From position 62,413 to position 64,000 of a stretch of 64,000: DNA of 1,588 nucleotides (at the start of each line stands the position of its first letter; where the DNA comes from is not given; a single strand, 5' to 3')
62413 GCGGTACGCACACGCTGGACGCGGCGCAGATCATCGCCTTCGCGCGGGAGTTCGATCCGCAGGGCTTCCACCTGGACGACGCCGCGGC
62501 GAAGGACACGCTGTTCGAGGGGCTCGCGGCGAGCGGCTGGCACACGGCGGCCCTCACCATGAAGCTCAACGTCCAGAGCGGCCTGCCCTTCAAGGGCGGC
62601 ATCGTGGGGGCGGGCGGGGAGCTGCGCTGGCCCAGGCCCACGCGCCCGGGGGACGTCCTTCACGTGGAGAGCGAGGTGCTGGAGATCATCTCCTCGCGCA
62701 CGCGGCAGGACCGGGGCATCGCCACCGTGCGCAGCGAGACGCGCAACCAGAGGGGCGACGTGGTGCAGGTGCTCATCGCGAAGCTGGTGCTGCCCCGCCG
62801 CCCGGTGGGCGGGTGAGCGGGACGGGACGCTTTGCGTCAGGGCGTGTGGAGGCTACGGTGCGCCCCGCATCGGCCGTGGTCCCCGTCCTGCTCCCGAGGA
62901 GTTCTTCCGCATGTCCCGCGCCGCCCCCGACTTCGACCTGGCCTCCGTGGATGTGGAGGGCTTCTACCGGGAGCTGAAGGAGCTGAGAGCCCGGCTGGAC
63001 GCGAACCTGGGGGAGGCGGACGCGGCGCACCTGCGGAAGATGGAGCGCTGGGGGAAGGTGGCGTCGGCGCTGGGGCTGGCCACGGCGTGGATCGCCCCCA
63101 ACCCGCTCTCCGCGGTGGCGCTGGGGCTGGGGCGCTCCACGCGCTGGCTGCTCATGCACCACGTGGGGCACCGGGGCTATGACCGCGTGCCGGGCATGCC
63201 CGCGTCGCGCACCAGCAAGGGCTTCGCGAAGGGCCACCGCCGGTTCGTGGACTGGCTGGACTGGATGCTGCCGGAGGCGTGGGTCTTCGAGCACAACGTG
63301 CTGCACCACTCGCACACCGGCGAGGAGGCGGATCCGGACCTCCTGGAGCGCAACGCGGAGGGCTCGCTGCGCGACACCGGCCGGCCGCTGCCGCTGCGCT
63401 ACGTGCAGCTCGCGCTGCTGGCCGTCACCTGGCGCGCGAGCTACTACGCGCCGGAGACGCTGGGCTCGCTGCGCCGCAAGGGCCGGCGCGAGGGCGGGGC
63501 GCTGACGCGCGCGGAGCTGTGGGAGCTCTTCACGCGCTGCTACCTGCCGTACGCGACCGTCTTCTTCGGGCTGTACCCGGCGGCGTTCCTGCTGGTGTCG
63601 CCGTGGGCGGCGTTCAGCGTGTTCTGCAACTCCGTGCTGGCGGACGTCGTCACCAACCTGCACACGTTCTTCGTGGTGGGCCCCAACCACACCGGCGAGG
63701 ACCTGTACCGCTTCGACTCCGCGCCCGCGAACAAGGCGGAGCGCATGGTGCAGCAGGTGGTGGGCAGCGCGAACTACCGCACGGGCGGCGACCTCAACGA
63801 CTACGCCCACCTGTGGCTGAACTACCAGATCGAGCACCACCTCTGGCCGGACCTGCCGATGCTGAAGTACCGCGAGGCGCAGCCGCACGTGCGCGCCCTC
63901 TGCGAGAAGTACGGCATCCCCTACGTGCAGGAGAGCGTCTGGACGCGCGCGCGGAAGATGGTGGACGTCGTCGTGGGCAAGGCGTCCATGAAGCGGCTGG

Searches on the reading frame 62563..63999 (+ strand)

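Call 72: search_protein_families(library=ncbifam, proteins=[window:62563-63999:+], max_evalue=0.00001)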
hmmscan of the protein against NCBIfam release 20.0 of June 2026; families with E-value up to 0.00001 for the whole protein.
window:62563-63999:+ (479 aa): 0 families

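Call 76: search_protein_families(library=pfam, proteins=[window:62563-63999:+], max_evalue=0.001)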
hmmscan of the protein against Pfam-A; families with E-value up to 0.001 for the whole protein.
window:62563-63999:+ (479 aa): 1 family
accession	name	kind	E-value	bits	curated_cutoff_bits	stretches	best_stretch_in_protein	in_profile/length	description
PF00487.30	FA_desaturase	-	2.4e-24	86.9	29.7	1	182-456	8-251/253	Fatty acid desaturase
